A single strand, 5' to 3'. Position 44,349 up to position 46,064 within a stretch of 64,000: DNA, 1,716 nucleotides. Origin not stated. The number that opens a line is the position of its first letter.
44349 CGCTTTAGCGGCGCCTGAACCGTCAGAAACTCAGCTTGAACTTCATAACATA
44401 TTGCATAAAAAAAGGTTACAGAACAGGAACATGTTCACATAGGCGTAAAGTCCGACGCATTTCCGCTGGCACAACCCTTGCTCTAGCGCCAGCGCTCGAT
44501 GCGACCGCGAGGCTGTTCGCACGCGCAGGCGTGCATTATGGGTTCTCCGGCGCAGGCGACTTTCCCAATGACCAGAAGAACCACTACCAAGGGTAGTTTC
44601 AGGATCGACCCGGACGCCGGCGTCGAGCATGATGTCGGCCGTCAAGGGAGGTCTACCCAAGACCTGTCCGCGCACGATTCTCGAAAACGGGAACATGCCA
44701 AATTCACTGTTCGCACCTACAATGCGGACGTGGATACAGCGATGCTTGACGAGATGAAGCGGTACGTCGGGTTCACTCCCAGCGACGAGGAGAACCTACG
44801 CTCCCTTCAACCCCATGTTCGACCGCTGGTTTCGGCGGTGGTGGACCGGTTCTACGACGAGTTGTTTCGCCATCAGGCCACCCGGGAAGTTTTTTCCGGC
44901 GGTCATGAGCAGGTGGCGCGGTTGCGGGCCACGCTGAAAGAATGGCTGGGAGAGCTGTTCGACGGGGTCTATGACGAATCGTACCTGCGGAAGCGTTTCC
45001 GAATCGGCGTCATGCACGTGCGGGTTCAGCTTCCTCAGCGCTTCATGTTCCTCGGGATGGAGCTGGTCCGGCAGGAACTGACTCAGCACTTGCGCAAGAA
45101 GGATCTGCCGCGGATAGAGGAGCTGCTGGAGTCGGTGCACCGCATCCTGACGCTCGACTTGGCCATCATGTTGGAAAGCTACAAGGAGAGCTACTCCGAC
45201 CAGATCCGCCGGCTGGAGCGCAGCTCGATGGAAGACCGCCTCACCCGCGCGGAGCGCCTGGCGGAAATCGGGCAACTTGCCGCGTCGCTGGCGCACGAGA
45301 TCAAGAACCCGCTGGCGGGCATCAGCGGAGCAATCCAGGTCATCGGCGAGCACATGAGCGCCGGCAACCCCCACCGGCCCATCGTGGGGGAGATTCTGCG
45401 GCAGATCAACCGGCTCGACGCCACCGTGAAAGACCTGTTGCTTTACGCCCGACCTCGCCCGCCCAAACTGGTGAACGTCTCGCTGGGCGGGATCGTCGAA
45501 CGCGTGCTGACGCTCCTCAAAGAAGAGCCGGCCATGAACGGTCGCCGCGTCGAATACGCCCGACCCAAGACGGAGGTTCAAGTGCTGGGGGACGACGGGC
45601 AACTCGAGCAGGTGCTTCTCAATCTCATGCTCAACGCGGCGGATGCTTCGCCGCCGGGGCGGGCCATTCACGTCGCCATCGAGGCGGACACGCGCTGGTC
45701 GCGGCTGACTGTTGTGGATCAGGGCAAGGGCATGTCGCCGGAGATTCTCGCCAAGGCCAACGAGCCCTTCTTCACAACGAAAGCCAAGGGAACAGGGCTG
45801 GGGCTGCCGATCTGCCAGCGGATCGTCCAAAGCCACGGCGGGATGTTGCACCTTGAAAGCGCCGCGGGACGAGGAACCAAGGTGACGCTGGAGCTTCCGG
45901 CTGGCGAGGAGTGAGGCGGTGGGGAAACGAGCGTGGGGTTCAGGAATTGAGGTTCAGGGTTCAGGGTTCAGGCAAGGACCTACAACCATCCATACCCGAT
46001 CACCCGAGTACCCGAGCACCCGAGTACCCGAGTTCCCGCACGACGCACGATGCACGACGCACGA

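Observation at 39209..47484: Back-to-back sigma54 locus: globin-coupled kinase and NtrC-type activator facing a receiver/CBS/Rieske/cytochrome b/octahaem (HAO-like) cytochrome operon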

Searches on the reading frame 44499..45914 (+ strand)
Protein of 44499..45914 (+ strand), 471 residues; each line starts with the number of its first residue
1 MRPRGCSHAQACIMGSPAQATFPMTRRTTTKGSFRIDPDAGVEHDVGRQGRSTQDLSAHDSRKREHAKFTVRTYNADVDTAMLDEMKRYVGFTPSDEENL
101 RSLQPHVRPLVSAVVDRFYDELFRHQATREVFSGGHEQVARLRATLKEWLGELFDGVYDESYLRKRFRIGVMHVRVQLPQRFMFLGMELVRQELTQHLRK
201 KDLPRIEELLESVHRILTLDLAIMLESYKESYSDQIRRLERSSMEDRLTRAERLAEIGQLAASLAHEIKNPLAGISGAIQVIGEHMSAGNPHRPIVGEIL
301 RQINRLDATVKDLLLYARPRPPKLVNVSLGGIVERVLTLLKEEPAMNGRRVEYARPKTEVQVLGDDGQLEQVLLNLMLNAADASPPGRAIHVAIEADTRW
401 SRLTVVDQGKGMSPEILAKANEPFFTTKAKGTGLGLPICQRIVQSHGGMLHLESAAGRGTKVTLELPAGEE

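Call 3: search_protein_families(library=pfam, proteins=[window:44499-45914:+], max_evalue=0.01)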
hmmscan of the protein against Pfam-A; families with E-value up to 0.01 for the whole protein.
window:44499-45914:+ (471 aa): 5 families
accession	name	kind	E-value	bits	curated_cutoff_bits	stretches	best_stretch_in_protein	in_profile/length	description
PF11563.14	Protoglobin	-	3e-37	128.5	25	1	82-232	4-156/158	Protoglobin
PF02518.31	HATPase_c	-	9e-27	94.2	26.4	1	364-468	1-109/111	Histidine kinase-, DNA gyrase B-, and HSP90-like ATPase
PF00512.31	HisKA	-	1e-13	51.6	26.9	1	258-320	3-64/66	His Kinase A (phospho-acceptor) domain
PF13581.12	HATPase_c_2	-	1.5e-05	25.5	27.4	1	380-464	46-125/127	Histidine kinase-like ATPase domain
PF13589.12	HATPase_c_3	-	0.0044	17.5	25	1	369-420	3-53/137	Histidine kinase-, DNA gyrase B-, and HSP90-like ATPase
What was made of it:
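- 44742..45914 (+): Globin-coupled histidine kinase (390 aa). PF11563 scores 128.5 bits, HisKA 51.6 and HATPase_c 94.2 (call 3).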

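Call 4: search_protein_families(library=ncbifam, proteins=[window:44499-45914:+], max_evalue=0.01)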
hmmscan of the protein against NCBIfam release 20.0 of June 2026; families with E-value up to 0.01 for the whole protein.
window:44499-45914:+ (471 aa): 82 families (the best 25 are shown)
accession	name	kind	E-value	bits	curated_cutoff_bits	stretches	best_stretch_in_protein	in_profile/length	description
NF008468.0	PRK11360.1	equivalog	2.2e-63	214.6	646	1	240-470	379-610/616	two-component system sensor histidine kinase AtoS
NF007688.0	PRK10364.1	equivalog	2.5e-51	174.9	479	1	216-468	203-451/460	two-component system sensor histidine kinase ZraS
NF053867.1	SprKinKinDBac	equivalog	2.5e-43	148.3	775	1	243-470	271-499/500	sporulation kinase KinD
NF010411.0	PRK13837.1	equivalog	6.1e-41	140.3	647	1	238-469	431-676/828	two-component system VirA-like sensor kinase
NF052574.1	HisKinEspCMyxo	equivalog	5e-40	137.4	1200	1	243-470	403-639/785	serine histidine kinase EspC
NF047466.1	hybrid_RR_LvrB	exception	2e-32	112.8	500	1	239-468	134-376/377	hybrid histidine kinase/response regulator LvrB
NF008312.0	PRK11100.1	equivalog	4.4e-32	111.5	356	1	232-468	232-474/477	two-component system sensor histidine kinase CreC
NF046020.1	HisKinCckABruc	equivalog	1.5e-30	105.8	1000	1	240-467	463-706/868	cell cycle histidine kinase CckA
NF052573.1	HisKinEspAMyxo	equivalog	2.1e-29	102.1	1400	1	240-467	367-610/755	serine histidine kinase EspA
NF038348.1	T2SS_HK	subfamily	1.1e-28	100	450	2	304-467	409-572/574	histidine kinase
TIGR02966.1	phoR_proteo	equivalog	3.6e-28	98.6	334.2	1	248-464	104-331/333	phosphate regulon sensor histidine kinase PhoR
NF047794.1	HisKinPtgB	equivalog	4.9e-28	97.8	1000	1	242-465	427-652/656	two-component system sensor histidine kinase PgtB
TIGR02916.1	PEP_his_kin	equivalog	1.4e-27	96.6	300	1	239-467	457-679/679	XrtA/PEP-CTERM system histidine kinase PrsK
NF040750.1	tetrathio_HK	equivalog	1.5e-27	96.3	750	1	243-458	324-544/555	tetrathionate respiration histidine kinase TtrS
NF010076.0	PRK13557.1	subfamily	2.4e-26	92.3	631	1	239-470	145-396/540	histidine kinase famiy protein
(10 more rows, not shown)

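Call 60: find_homologous_proteins(query=window:44742-45914:+, max_evalue=1e-10)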
Query window:44742-45914:+ (390 aa): 7482 proteins with E <= 1e-10 among 8000 candidates; the best 120 are listed.
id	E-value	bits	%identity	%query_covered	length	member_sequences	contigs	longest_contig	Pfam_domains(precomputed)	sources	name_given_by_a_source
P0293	1.1e-245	833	97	100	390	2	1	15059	PF13581.13,PF02518.32,PF00512.32,PF11563.15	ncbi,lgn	-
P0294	2.7e-150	519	63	99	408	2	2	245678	PF13581.13,PF02518.32,PF00512.32,PF11563.15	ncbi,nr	ncbi:MAG: Globin-coupled histidine kinase [Phycisphaerae bacterium]|nr:Globin-coupled histidine kina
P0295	6.0e-148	511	63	99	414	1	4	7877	PF02518.32,PF00512.32,PF11563.15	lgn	-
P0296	1.0e-147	511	62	99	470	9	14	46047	PF13581.13,PF02518.32,PF00512.32,PF11563.15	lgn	-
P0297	1.2e-139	484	59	99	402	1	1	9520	PF13581.13,PF02518.32,PF00512.32,PF11563.15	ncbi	-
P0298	1.6e-138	480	58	99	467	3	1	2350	PF13581.13,PF02518.32,PF00512.32,PF11563.15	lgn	-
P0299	1.0e-136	474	58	100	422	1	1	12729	PF02518.32,PF00512.32,PF11563.15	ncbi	-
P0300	8.7e-135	468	56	99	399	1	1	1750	PF13581.13,PF02518.32,PF00512.32,PF11563.15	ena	-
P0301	1.7e-134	467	56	99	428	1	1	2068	PF13581.13,PF02518.32,PF00512.32,PF11563.15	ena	-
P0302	1.2e-133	464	57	99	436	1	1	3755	PF13581.13,PF02518.32,PF00512.32,PF11563.15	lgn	-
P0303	3.7e-133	463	57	99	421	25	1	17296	PF13581.13,PF02518.32,PF00512.32,PF11563.15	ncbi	-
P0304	7.0e-133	462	58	99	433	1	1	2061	PF13581.13,PF02518.32,PF00512.32,PF11563.15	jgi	jgi:signal transduction histidine kinase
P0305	1.3e-132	461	55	100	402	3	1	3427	PF02518.32,PF00512.32,PF11563.15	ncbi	ncbi:MAG: ATP-binding protein [Phycisphaerae bacterium]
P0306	1.3e-132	461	57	98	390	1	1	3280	PF02518.32,PF00512.32,PF11563.15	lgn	-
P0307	2.3e-132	460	56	99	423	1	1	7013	PF13581.13,PF02518.32,PF00512.32,PF11563.15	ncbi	-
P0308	4.5e-132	459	57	99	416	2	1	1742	PF02518.32,PF00512.32,PF11563.15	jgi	jgi:two-component system sensor histidine kinase HydH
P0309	6.5e-132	459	56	98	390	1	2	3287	PF02518.32,PF00512.32,PF11563.15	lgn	-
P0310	9.3e-132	458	56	99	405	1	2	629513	PF13581.13,PF02518.32,PF00512.32,PF11563.15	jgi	jgi:hypothetical protein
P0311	1.4e-131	457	57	100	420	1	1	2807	PF13581.13,PF02518.32,PF00512.32,PF11563.15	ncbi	-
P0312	1.6e-131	457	56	98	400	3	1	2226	PF02518.32,PF00512.32,PF11563.15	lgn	-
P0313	1.7e-131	457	57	98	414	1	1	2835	PF13581.13,PF02518.32,PF00512.32,PF11563.15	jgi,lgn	jgi:signal transduction histidine kinase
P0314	2.9e-131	456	55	100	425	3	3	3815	PF02518.32,PF00512.32,PF11563.15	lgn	-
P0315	3.8e-131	456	54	99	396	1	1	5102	PF02518.32,PF00512.32,PF11563.15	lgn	-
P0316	5.6e-131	455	56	99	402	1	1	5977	PF13581.13,PF02518.32,PF00512.32,PF11563.15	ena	-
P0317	6.4e-131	455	56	99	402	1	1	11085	PF02518.32,PF00512.32,PF11563.15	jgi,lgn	-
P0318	6.6e-131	455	55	100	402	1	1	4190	PF13581.13,PF02518.32,PF00512.32,PF11563.15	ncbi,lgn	ncbi:MAG: protoglobin domain-containing protein [Phycisphaerae bacterium]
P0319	6.6e-131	455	57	99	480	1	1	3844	PF13581.13,PF02518.32,PF00512.32,PF11563.15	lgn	-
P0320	9.2e-131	455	56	99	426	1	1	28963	PF02518.32,PF00512.32,PF11563.15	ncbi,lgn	-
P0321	1.6e-130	454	56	98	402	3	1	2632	PF02518.32,PF00512.32,PF11563.15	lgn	-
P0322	1.6e-130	454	56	99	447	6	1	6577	PF02518.32,PF00512.32,PF11563.15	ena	-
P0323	8.6e-130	452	57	98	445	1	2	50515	PF13581.13,PF02518.32,PF00512.32,PF11563.15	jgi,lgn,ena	-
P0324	6.3e-129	449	54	100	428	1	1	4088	PF13581.13,PF02518.32,PF00512.32,PF11563.15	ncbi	-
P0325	8.0e-129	448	55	99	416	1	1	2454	PF02518.32,PF00512.32,PF11563.15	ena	-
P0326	1.3e-128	448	54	99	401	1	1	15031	PF13581.13,PF02518.32,PF00512.32,PF11563.15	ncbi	-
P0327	2.0e-128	447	54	98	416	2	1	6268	PF13581.13,PF02518.32,PF00512.32,PF11563.15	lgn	-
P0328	1.2e-127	445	56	99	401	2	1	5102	PF02518.32,PF00512.32,PF11563.15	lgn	-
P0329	1.6e-127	444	54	97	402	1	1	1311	PF13581.13,PF02518.32,PF00512.32,PF11563.15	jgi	jgi:signal transduction histidine kinase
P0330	3.0e-127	443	55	99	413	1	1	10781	PF13581.13,PF02518.32,PF00512.32,PF11563.15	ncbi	-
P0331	3.2e-127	443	54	99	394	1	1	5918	PF13581.13,PF02518.32,PF00512.32,PF11563.15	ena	-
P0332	4.1e-127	443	55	99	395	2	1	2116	PF02518.32,PF00512.32,PF11563.15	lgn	-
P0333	5.5e-127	442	55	98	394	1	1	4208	PF13581.13,PF02518.32,PF00512.32,PF11563.15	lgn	-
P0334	8.3e-127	442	53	99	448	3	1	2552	PF13581.13,PF02518.32,PF00512.32,PF11563.15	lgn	-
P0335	1.3e-126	441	54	99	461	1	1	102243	PF13581.13,PF02518.32,PF00512.32,PF11563.15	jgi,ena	-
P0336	1.3e-126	441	54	99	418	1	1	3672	PF13581.13,PF02518.32,PF00512.32,PF11563.15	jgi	jgi:signal transduction histidine kinase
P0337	2.0e-126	441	56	98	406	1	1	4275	PF02518.32,PF00512.32,PF11563.15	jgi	-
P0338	2.0e-126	440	53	99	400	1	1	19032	PF02518.32,PF00512.32,PF11563.15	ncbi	-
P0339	7.5e-126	439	55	99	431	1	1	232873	PF02518.32,PF00512.32,PF11563.15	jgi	jgi:signal transduction histidine kinase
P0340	8.6e-126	438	55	99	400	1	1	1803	PF02518.32,PF00512.32,PF11563.15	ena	-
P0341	9.3e-126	438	53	99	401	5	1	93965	PF13581.13,PF02518.32,PF00512.32,PF11563.15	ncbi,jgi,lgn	jgi:signal transduction histidine kinase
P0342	1.3e-125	438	54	99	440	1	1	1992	PF13581.13,PF02518.32,PF00512.32,PF11563.15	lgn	-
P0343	1.8e-125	437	54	99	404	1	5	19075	PF02518.32,PF00512.32,PF11563.15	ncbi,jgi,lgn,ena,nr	ncbi:MAG TPA: protoglobin domain-containing protein [Phycisphaerae bacterium]|nr:protoglobin domain-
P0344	3.0e-125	437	54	97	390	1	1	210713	PF13581.13,PF02518.32,PF00512.32,PF11563.15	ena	-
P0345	3.1e-125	437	54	99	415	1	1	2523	PF02518.32,PF00512.32,PF11563.15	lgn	-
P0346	3.2e-125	437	54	99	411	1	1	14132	PF13581.13,PF02518.32,PF00512.32,PF11563.15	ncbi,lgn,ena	ncbi:MAG: ATP-binding protein [Planctomycetota bacterium]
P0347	3.3e-125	436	55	98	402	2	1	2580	PF02518.32,PF00512.32,PF11563.15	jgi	jgi:signal transduction histidine kinase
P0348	3.9e-125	436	54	99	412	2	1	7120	PF13581.13,PF02518.32,PF00512.32,PF11563.15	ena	-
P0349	4.3e-125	436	54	99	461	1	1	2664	PF02518.32,PF00512.32,PF11563.15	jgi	-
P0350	7.5e-125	435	52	99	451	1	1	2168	PF13581.13,PF02518.32,PF00512.32,PF11563.15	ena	-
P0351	1.0e-124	435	52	99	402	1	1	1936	PF13581.13,PF02518.32,PF00512.32,PF11563.15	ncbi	-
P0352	1.7e-124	434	53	98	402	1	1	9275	PF02518.32,PF00512.32,PF11563.15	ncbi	-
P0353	2.2e-124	434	53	99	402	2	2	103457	PF13581.13,PF02518.32,PF00512.32,PF11563.15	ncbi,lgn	-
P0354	2.3e-124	434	54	98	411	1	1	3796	PF13581.13,PF02518.32,PF00512.32,PF11563.15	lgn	-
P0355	3.1e-124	433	54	99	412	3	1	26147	PF13581.13,PF02518.32,PF00512.32,PF11563.15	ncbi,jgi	jgi:signal transduction histidine kinase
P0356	4.2e-124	433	54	99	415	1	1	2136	PF13581.13,PF02518.32,PF00512.32,PF11563.15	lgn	-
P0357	4.6e-124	433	54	99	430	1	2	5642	PF13581.13,PF02518.32,PF00512.32,PF11563.15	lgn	-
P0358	5.3e-124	433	52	99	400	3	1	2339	PF13581.13,PF02518.32,PF00512.32,PF11563.15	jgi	jgi:signal transduction histidine kinase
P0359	6.3e-124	432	55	99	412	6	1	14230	PF02518.32,PF00512.32,PF11563.15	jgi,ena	-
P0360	9.7e-124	432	56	99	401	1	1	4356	PF02518.32,PF00512.32,PF11563.15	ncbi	-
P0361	1.1e-123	431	56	99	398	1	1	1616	PF13581.13,PF02518.32,PF00512.32,PF11563.15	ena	-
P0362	1.2e-123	431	55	99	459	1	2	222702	PF13581.13,PF02518.32,PF00512.32,PF11563.15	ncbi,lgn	-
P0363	1.2e-123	431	54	99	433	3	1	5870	PF13581.13,PF02518.32,PF00512.32,PF11563.15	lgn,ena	-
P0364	1.2e-123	431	56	99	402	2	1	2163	PF13581.13,PF02518.32,PF00512.32,PF11563.15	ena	-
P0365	1.9e-123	431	52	99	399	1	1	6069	PF13581.13,PF02518.32,PF00512.32,PF11563.15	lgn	-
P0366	2.8e-123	430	51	99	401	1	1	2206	PF13581.13,PF02518.32,PF00512.32,PF11563.15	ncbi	-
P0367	3.0e-123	430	53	99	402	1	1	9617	PF02518.32,PF00512.32,PF11563.15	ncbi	-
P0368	3.2e-123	430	54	99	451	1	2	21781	PF02518.32,PF00512.32,PF11563.15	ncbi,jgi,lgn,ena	-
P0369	4.0e-123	430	55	99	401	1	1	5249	PF02518.32,PF00512.32,PF11563.15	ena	-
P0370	4.3e-123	430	54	98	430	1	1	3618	PF13581.13,PF02518.32,PF00512.32,PF11563.15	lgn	-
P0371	4.8e-123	429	54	99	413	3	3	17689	PF13581.13,PF02518.32,PF00512.32,PF11563.15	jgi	-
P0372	5.4e-123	429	53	99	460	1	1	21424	PF02518.32,PF00512.32,PF11563.15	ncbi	-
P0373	5.5e-123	429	52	99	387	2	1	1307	PF02518.32,PF00512.32,PF11563.15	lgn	-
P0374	6.2e-123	429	52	99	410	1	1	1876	PF13581.13,PF02518.32,PF00512.32,PF11563.15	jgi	jgi:signal transduction histidine kinase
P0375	6.5e-123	429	53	100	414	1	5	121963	PF13581.13,PF02518.32,PF00512.32,PF11563.15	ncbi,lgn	-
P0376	6.7e-123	429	53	99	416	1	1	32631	PF02518.32,PF00512.32,PF11563.15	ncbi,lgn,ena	-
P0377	7.0e-123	429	54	99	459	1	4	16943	PF02518.32,PF00512.32,PF11563.15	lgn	-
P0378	7.6e-123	429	54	99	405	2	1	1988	PF13581.13,PF02518.32,PF00512.32,PF11563.15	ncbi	-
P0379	9.9e-123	428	53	99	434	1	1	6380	PF02518.32,PF00512.32,PF11563.15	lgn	-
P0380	1.2e-122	428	52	99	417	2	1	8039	PF02518.32,PF00512.32,PF11563.15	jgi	jgi:signal transduction histidine kinase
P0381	1.6e-122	428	52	99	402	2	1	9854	PF02518.32,PF00512.32,PF11563.15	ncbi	ncbi:MAG: ATP-binding protein [Phycisphaerae bacterium]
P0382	1.8e-122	428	52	99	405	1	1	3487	PF02518.32,PF00512.32,PF11563.15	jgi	-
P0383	1.8e-122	427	50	99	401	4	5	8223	PF13581.13,PF02518.32,PF00512.32,PF11563.15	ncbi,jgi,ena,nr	ncbi:MAG: hypothetical protein GX547_09400 [Phycisphaerae bacterium]|nr:hypothetical protein [Phycis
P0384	1.8e-122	427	53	99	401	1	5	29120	PF13581.13,PF02518.32,PF00512.32,PF11563.15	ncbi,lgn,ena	ncbi:MAG: protoglobin domain-containing protein [Planctomycetota bacterium]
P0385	1.9e-122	427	52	99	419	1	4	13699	PF13581.13,PF02518.32,PF00512.32,PF11563.15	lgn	-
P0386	2.2e-122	427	54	100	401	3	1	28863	PF13581.13,PF02518.32,PF00512.32,PF11563.15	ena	-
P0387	2.3e-122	427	52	98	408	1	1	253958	PF13581.13,PF02518.32,PF00512.32,PF13589.13,PF11563.15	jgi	-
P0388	2.6e-122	427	55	99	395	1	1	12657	PF13581.13,PF02518.32,PF00512.32,PF11563.15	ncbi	ncbi:MAG: protoglobin domain-containing protein [Phycisphaerae bacterium]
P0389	3.2e-122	427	56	99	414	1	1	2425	PF13581.13,PF02518.32,PF00512.32,PF11563.15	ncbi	-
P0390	3.3e-122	427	52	98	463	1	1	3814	PF02518.32,PF00512.32,PF11563.15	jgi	jgi:signal transduction histidine kinase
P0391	3.6e-122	426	53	99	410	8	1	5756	PF13581.13,PF02518.32,PF00512.32,PF11563.15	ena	-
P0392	3.9e-122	426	56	99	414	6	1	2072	PF13581.13,PF02518.32,PF00512.32,PF11563.15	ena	-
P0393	4.2e-122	426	54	99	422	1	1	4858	PF13581.13,PF02518.32,PF00512.32,PF11563.15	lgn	-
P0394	4.7e-122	426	52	99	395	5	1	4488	PF02518.32,PF00512.32,PF11563.15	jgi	-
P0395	4.9e-122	426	53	100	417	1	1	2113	PF02518.32,PF00512.32,PF11563.15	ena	-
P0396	5.5e-122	426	53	99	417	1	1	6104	PF02518.32,PF00512.32,PF11563.15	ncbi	-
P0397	5.7e-122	426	55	100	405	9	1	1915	PF02518.32,PF00512.32,PF11563.15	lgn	-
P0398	7.7e-122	425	54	99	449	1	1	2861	PF13581.13,PF02518.32,PF00512.32,PF11563.15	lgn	-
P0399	8.0e-122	425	53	99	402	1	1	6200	PF02518.32,PF00512.32,PF11563.15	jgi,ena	-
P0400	8.0e-122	425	52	99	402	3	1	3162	PF02518.32,PF00512.32,PF11563.15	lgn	-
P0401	9.0e-122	425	52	99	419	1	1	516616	PF13581.13,PF02518.32,PF00512.32,PF11563.15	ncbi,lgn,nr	ncbi:Globin-coupled histidine kinase [Phycisphaerae bacterium RAS1]|nr:Globin-coupled histidine kina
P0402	9.7e-122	425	52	99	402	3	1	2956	PF02518.32,PF00512.32,PF11563.15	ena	-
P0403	1.1e-121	425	52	99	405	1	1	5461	PF02518.32,PF00512.32,PF11563.15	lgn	-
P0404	1.1e-121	425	55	99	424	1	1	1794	PF02518.32,PF00512.32,PF11563.15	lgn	-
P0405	1.2e-121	425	51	99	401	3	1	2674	PF13581.13,PF02518.32,PF00512.32,PF11563.15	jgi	-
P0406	1.4e-121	425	54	99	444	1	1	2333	PF02518.32,PF00512.32,PF11563.15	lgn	-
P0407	1.5e-121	424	56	98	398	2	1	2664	PF13581.13,PF02518.32,PF00512.32,PF11563.15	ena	-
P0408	2.0e-121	424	54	99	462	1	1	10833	PF02518.32,PF00512.32,PF11563.15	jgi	jgi:signal transduction histidine kinase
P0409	2.0e-121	424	55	99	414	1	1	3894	PF13581.13,PF02518.32,PF00512.32,PF11563.15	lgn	-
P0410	2.0e-121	424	54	99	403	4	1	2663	PF13581.13,PF02518.32,PF00512.32,PF11563.15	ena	-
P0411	2.8e-121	424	54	99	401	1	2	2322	PF13581.13,PF02518.32,PF00512.32,PF11563.15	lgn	-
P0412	4.0e-121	423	52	99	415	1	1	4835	PF13581.13,PF02518.32,PF00512.32,PF11563.15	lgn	-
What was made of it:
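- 44742..45914 (+): Orthologues of 50-63% identity are widespread in Phycisphaerae (call 60).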

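Call 61: find_encoding_contigs(protein=P0294, flank=8000, max_places=1)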
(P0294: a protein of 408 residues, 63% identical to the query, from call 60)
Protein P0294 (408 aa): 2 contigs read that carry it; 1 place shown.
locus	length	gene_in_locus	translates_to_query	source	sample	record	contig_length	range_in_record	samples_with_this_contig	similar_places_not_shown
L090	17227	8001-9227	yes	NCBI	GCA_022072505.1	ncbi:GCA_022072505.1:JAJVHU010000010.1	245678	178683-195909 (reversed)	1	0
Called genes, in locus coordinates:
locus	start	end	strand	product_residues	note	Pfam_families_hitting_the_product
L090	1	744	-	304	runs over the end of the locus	PF00682:HMGL-like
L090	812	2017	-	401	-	PF13570:Beta-prop_ACSF4, PF13360:PQQ_2, PF01011:PQQ, PF13360:PQQ_2, PF13570:Beta-prop_ACSF4, PF13360:PQQ_2, PF13570:Beta-prop_ACSF4, PF13360:PQQ_2, +1 more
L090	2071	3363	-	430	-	PF01408:GFO_IDH_MocA, PF22725:GFO_IDH_MocA_C3 (faint), PF19051:GFO_IDH_MocA_C2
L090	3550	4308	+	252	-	PF02585:PIG-L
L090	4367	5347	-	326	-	PF01066:CDP-OH_P_transf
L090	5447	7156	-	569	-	PF06271:RDD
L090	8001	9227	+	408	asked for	PF11563:Protoglobin, PF00512:HisKA, PF13581:HATPase_c_2 (faint), PF02518:HATPase_c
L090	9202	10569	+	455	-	PF00072:Response_reg, PF00004:AAA (faint), PF00158:Sigma54_activat, PF14532:Sigma54_activ_2, PF07728:AAA_5, PF25601:AAA_lid_14, PF02954:HTH_8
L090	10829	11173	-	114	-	-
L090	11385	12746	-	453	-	PF00155:Aminotran_1_2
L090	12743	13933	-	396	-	PF04055:Radical_SAM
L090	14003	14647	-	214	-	PF01047:MarR, PF12802:MarR_2, PF13463:HTH_27 (weak)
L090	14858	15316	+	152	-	PF00582:Usp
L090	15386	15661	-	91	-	PF00578:AhpC-TSA (weak)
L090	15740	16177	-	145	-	-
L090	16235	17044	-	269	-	PF16697:Yop-YscD_cpl, PF00498:FHA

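Call 62: find_encoding_contigs(protein=P0401, flank=8000, max_places=1)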
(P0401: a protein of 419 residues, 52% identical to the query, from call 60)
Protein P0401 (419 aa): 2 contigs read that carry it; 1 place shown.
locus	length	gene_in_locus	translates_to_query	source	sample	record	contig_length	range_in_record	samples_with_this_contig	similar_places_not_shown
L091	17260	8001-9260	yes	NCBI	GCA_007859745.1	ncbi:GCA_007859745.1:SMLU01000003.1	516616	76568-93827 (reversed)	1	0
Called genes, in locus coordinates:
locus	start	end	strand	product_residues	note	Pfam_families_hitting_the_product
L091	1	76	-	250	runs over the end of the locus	-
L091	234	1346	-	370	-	PF13784:Fic_N, PF02661:Fic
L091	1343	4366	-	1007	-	PF04851:ResIII, PF27151:YagJ (faint)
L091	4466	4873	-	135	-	-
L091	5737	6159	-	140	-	-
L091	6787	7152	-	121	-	PF01155:HypA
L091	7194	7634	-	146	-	-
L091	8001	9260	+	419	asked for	PF11563:Protoglobin, PF00512:HisKA, PF13581:HATPase_c_2 (weak), PF02518:HATPase_c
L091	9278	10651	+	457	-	PF00072:Response_reg, PF00004:AAA (faint), PF00158:Sigma54_activat, PF14532:Sigma54_activ_2, PF07728:AAA_5, PF25601:AAA_lid_14, PF02954:HTH_8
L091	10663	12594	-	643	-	PF13418:Beta-prop_TYW4 (faint), PF07250:Glyoxal_oxid_N (faint), PF09118:GO-like_E_set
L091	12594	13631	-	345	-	-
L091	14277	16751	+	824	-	PF25852:DUF6242_C (faint), PF15902:Sortilin-Vps10 (faint), PF02012:BNR (faint)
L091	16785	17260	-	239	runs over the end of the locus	PF06055:ExoD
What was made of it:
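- Orthologous kinase-activator pairs sit next to unrelated genes in L090 and L091 (calls 61, 62).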

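Call 63: find_encoding_contigs(protein=P0310, flank=8000, max_places=1)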
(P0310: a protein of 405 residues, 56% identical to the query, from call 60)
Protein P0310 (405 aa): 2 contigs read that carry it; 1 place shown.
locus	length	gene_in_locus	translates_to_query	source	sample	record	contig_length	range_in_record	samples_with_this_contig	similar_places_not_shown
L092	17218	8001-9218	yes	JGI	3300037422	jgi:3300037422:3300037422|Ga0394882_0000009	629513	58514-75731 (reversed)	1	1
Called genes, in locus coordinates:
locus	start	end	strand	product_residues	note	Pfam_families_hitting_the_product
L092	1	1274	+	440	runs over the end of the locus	PF01053:Cys_Met_Meta_PP, PF06838:Met_gamma_lyase (weak), PF00155:Aminotran_1_2 (weak)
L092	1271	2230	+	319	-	PF01545:Cation_efflux, PF16916:ZT_dimer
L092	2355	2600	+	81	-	-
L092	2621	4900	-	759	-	PF01855:POR_N, PF17147:PFOR_II, PF02775:TPP_enzyme_C (weak)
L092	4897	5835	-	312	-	PF01558:POR, PF12838:Fer4_7 (faint), PF12797:Fer4_2 (faint), PF00037:Fer4 (faint), PF12837:Fer4_6 (faint), PF13237:Fer4_10, PF14697:Fer4_21 (weak)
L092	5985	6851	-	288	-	PF00571:CBS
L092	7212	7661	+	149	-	-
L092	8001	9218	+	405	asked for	PF11563:Protoglobin, PF00512:HisKA, PF13581:HATPase_c_2 (weak), PF02518:HATPase_c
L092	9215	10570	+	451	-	PF00072:Response_reg, PF00004:AAA (faint), PF00158:Sigma54_activat, PF14532:Sigma54_activ_2, PF07728:AAA_5, PF25601:AAA_lid_14, PF02954:HTH_8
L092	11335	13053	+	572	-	PF19335:HMBD (weak), PF25919:BSH_CusB, PF25973:BSH_CzcB (weak), PF25954:Beta-barrel_RND_2, PF25967:RND-MFP_C (weak), PF25975:CzcB_C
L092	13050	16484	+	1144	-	PF00873:ACR_tran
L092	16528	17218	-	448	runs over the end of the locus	PF14522:Cytochrome_C7 (faint), PF14537:Cytochrom_c3_2 (faint), PF13435:Cytochrome_C554, PF02335:Cytochrom_C552 (faint), PF22113:Mtrc-MtrF_II-IV_dom (weak)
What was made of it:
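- The globin kinase-activator pair is conserved in Phycisphaerae loci L090, L091 and L092 (calls 61-63).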
